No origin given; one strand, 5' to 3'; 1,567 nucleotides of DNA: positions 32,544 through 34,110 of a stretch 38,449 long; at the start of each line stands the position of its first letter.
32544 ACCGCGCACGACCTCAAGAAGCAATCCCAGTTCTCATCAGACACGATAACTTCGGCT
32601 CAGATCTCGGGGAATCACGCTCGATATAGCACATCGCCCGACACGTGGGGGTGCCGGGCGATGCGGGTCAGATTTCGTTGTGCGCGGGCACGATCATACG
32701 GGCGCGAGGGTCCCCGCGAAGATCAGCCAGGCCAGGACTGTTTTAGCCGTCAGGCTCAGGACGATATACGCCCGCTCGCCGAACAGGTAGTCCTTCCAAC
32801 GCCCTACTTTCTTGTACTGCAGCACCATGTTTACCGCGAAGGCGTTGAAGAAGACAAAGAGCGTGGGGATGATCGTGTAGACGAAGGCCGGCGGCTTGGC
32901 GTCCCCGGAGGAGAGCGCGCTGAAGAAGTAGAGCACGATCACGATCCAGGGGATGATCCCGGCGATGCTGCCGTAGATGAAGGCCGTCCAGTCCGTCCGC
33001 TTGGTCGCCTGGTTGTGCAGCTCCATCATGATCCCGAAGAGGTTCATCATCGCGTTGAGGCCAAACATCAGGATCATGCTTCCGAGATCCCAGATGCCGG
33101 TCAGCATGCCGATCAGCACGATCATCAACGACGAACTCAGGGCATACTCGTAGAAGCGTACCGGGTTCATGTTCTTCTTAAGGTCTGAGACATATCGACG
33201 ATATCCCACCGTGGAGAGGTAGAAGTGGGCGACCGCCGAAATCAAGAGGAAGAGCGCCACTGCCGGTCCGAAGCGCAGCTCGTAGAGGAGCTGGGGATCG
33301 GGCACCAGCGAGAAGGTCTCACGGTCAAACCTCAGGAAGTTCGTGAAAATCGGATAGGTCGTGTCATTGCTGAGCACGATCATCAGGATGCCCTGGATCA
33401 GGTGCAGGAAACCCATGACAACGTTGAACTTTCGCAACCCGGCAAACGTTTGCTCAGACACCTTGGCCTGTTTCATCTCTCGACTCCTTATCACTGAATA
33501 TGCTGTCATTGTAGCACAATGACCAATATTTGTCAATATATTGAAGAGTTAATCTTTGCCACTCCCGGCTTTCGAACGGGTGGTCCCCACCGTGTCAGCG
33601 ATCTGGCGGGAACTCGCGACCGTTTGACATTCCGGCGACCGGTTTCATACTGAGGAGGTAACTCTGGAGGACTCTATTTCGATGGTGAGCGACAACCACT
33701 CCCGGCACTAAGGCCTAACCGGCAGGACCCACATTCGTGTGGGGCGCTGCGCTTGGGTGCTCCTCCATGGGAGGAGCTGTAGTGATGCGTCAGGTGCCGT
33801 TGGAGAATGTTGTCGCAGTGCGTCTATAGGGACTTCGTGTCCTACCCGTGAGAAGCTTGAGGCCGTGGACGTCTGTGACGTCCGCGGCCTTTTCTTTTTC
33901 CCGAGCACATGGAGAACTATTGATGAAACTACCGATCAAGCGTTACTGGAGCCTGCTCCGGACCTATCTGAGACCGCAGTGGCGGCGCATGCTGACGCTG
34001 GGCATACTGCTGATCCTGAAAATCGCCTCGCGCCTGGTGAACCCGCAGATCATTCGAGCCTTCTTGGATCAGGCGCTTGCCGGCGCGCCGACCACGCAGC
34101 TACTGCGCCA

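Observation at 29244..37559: Heliorhodopsin flanked by a triple-GAF two-component system and a divergent heterodimeric ABC exporter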

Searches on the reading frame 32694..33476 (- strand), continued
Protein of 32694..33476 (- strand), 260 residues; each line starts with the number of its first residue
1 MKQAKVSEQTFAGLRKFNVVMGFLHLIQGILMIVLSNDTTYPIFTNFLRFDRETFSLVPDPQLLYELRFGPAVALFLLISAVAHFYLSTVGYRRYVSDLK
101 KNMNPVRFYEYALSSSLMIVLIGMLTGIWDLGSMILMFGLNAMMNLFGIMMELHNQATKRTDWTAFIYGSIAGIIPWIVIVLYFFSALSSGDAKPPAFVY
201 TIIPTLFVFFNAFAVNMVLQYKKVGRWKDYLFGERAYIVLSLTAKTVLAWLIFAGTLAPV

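Call 48: search_protein_families(library=pfam, proteins=[L019:8081-9199:+, L030:3976-4944:+, L058:6222-7100:+, L018:5826-7034:+, L052:1996-2325:+, L057:9526-9927:+, L048:10829-11182:-, L062:6528-9839:+, L036:4602-6689:-, L052:1314-1811:+], max_evalue=0.001)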
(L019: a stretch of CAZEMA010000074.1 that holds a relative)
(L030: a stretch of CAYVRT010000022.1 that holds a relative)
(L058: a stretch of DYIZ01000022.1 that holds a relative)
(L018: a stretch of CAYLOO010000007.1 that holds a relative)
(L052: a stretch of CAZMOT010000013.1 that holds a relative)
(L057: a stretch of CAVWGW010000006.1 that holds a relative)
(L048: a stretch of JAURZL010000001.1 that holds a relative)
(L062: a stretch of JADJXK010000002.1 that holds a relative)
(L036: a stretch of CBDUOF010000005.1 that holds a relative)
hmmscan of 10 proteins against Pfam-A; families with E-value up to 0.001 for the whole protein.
L019:8081-9199:+ (372 aa): 4 families
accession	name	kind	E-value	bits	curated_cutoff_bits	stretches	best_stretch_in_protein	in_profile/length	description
PF00005.33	ABC_tran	-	1.4e-33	116.8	25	1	50-230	2-136/137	ABC transporter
PF08352.17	oligo_HPY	-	2.1e-20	73.3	27.1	1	282-347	1-65/65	Oligopeptide/dipeptide transporter, C-terminal region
PF13401.12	AAA_22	-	7e-05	23.6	27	1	60-258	6-120/130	AAA domain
PF13304.12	AAA_21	-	0.00041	20.9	27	0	200-263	235-300/304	AAA domain, putative AbiEii toxin, Type IV TA system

L030:3976-4944:+ (322 aa): 4 families
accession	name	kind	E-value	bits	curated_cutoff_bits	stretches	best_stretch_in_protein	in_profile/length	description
PF00106.31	adh_short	-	1.3e-48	165.5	26.6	1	4-186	1-190/195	short chain dehydrogenase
PF13561.12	adh_short_C2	-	3.8e-34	118.7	27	1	13-187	6-185/236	Enoyl-(Acyl carrier protein) reductase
PF08659.16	KR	-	2.2e-08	34.7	22.6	1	5-156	2-160/180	KR domain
PF01370.27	Epimerase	-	1.7e-06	28.1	20.9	1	6-133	1-119/240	NAD dependent epimerase/dehydratase family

L058:6222-7100:+ (292 aa): 3 families
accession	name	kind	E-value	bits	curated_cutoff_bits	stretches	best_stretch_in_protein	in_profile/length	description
PF06966.17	DUF1295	-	3.6e-65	220.2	20.4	1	54-281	2-235/235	Protein of unknown function (DUF1295)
PF02544.21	Steroid_dh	-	2.9e-06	27.8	22.6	1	139-288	21-149/150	3-oxo-5-alpha-steroid 4-dehydrogenase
PF04140.19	ICMT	-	2.5e-05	25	24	1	179-253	15-85/95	Isoprenylcysteine carboxyl methyltransferase (ICMT) family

L018:5826-7034:+ (402 aa): 1 family
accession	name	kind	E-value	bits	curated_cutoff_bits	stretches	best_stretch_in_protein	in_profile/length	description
PF02645.21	DegV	-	1.5e-79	267.7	27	1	127-400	2-279/280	Uncharacterised protein, DegV family COG1307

L052:1996-2325:+ (109 aa): 3 families
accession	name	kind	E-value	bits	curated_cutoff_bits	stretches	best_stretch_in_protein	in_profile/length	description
PF00578.27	AhpC-TSA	-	1.3e-12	48.2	26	1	1-81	45-124/124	AhpC/TSA family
PF08534.16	Redoxin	-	1.5e-09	38.2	26.6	1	3-87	50-137/148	Redoxin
PF13911.12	AhpC-TSA_2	-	0.00044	21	27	0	3-55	1-53/114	AhpC/TSA antioxidant enzyme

L057:9526-9927:+ (133 aa): 1 family
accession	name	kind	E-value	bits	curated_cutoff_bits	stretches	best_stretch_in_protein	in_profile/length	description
PF09945.14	DUF2177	-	6.3e-45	152.7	26.9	1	4-126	1-123/124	Predicted membrane protein (DUF2177)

L048:10829-11182:- (117 aa): 1 family
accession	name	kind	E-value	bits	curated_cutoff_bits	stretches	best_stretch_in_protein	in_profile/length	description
PF14248.12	DUF4345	-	1.4e-08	35.1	26.5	1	11-116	5-116/119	Domain of unknown function (DUF4345)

L062:6528-9839:+ (1103 aa): 0 families

L036:4602-6689:- (695 aa): 2 families
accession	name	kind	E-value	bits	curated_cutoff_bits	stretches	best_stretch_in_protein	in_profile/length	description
PF02826.25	2-Hacid_dh_C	-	5.1e-61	205.6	25.1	1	222-396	1-178/178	D-isomer specific 2-hydroxyacid dehydrogenase, NAD binding domain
PF00389.36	2-Hacid_dh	-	1.9e-30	105.7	24.6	1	121-421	1-127/134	D-isomer specific 2-hydroxyacid dehydrogenase, catalytic domain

L052:1314-1811:+ (165 aa): 1 family
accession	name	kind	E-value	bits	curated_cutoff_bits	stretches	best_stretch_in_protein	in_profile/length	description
PF12638.12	Staygreen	-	3.9e-49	166.7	27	1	13-160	3-147/147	Staygreen protein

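Call 64: search_protein_families(library=ncbifam, proteins=[window:32694-33476:-, L040:650-2431:+, L040:2428-4347:+], max_evalue=0.00001)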
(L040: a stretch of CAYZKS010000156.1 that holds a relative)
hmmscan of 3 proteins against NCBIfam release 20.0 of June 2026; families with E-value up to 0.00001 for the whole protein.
window:32694-33476:- (260 aa): 1 family
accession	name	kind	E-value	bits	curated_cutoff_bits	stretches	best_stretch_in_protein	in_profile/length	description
NF038020.1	HeR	equivalog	2.8e-113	377.4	100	1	14-257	1-244/244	heliorhodopsin HeR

L040:650-2431:+ (593 aa): 179 families (the best 25 are shown)
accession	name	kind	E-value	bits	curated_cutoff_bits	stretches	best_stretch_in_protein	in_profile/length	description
TIGR02204.1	MsbA_rel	hypoth_equivalog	2.7e-112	376.3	780.4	1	2-585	6-574/576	ABC transporter, permease/ATP-binding protein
NF052233.1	CphA_assoc_ABC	equivalog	3.6e-102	343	880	1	49-588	225-745/766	cyanophycin metabolism-associated ABC transporter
TIGR00958.1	3a01208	subfamily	7.2e-102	341.9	874.6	1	1-581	148-709/711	antigen peptide transporter 2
TIGR02203.1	MsbA_lipidA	equivalog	6.6e-101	338.5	602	1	3-585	3-568/572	lipid A export permease/ATP-binding protein MsbA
NF010178.0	PRK13657.1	equivalog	1.8e-88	297.5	733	1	9-586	14-570/588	glucan ABC transporter ATP-binding protein/ permease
TIGR01846.1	type_I_sec_HlyB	subfamily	2.3e-87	293.9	725.55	1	21-587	145-693/694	type I secretion system permease/ATPase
NF045513.1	HepA_fam_ABC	equivalog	1.7e-84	284.4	725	1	47-579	88-602/610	heterocyst formation ABC transporter subunit HepA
NF008381.0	PRK11176.1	equivalog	2.3e-81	274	867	1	3-586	14-579/582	lipid A ABC transporter ATP-binding protein/permease MsbA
TIGR03796.1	NHLM_micro_ABC1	equivalog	1.1e-79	268.4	853.3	1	15-582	155-708/710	NHLP family bacteriocin export ABC transporter peptidase/permease/ATPase subunit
NF008055.0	PRK10789.1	equivalog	1.2e-78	265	845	1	20-587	23-572/590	SmdA family multidrug ABC transporter permease/ATP-binding protein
TIGR01192.1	chvA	subfamily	3.7e-73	247.1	585.4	1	132-582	134-566/585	glucan export ABC transporter ATP-binding protein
NF000474.1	tet_ABC_46_A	exception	9.3e-72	242.3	1250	1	1-588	1-570/574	tetracycline efflux ABC transporter Tet(46) subunit A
NF008364.0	PRK11160.1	equivalog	3.7e-71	240.4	630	1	87-585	93-574/575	heme ABC transporter ATP-binding protein/permease CydC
TIGR03797.1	NHLM_micro_ABC2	equivalog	5.7e-71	239.9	709.4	1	23-586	145-685/686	NHLP bacteriocin export ABC transporter permease/ATPase subunit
TIGR03375.1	type_I_sec_LssB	subfamily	8e-70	235.9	693.1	1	29-576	164-692/696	type I secretion system permease/ATPase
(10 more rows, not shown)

L040:2428-4347:+ (639 aa): 178 families (the best 25 are shown)
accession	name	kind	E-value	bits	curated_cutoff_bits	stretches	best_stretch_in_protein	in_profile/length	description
TIGR02203.1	MsbA_lipidA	equivalog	3.5e-129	431.9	602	2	386-636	318-570/572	lipid A export permease/ATP-binding protein MsbA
TIGR02204.1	MsbA_rel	hypoth_equivalog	8.1e-117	391.3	780.4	2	394-636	332-576/576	ABC transporter, permease/ATP-binding protein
NF052233.1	CphA_assoc_ABC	equivalog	8.8e-112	374.8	880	2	392-636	501-744/766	cyanophycin metabolism-associated ABC transporter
NF008381.0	PRK11176.1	equivalog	3.1e-109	365.9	867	2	386-637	328-581/582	lipid A ABC transporter ATP-binding protein/permease MsbA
NF045513.1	HepA_fam_ABC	equivalog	7.2e-105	351.7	725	2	388-635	362-609/610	heterocyst formation ABC transporter subunit HepA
TIGR00958.1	3a01208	subfamily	7.9e-104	348.4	874.6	2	386-631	465-710/711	antigen peptide transporter 2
NF010178.0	PRK13657.1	equivalog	1.8e-98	330.5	733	2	384-636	319-571/588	glucan ABC transporter ATP-binding protein/ permease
TIGR03796.1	NHLM_micro_ABC1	equivalog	4.7e-94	316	853.3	1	21-631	128-708/710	NHLP family bacteriocin export ABC transporter peptidase/permease/ATPase subunit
TIGR01846.1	type_I_sec_HlyB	subfamily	4.1e-93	312.9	725.55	2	387-635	443-692/694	type I secretion system permease/ATPase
TIGR03797.1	NHLM_micro_ABC2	equivalog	1.1e-87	295.2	709.4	2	394-635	446-685/686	NHLP bacteriocin export ABC transporter permease/ATPase subunit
NF008056.1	PRK10790.1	equivalog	2.7e-84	283.7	746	2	385-635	326-575/584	SmdB family multidrug efflux ABC transporter permease/ATP-binding protein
TIGR01192.1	chvA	subfamily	3.3e-83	280.3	585.4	2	387-632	322-567/585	glucan export ABC transporter ATP-binding protein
NF000475.1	tet_ABC_46_B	exception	2.4e-78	264.1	1250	2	385-632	324-571/578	tetracycline efflux ABC transporter Tet(46) subunit B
TIGR03375.1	type_I_sec_LssB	subfamily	5.3e-77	259.7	693.1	1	391-624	457-691/696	type I secretion system permease/ATPase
NF008055.0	PRK10789.1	equivalog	6.6e-77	259.3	845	2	388-635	323-571/590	SmdA family multidrug ABC transporter permease/ATP-binding protein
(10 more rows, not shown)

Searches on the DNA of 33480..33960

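Call 68: search_rna_families(source=window, start=33480, end=33960, threshold=evalue, max_evalue=1)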
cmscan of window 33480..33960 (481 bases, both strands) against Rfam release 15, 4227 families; matches with E-value up to 1: 0.
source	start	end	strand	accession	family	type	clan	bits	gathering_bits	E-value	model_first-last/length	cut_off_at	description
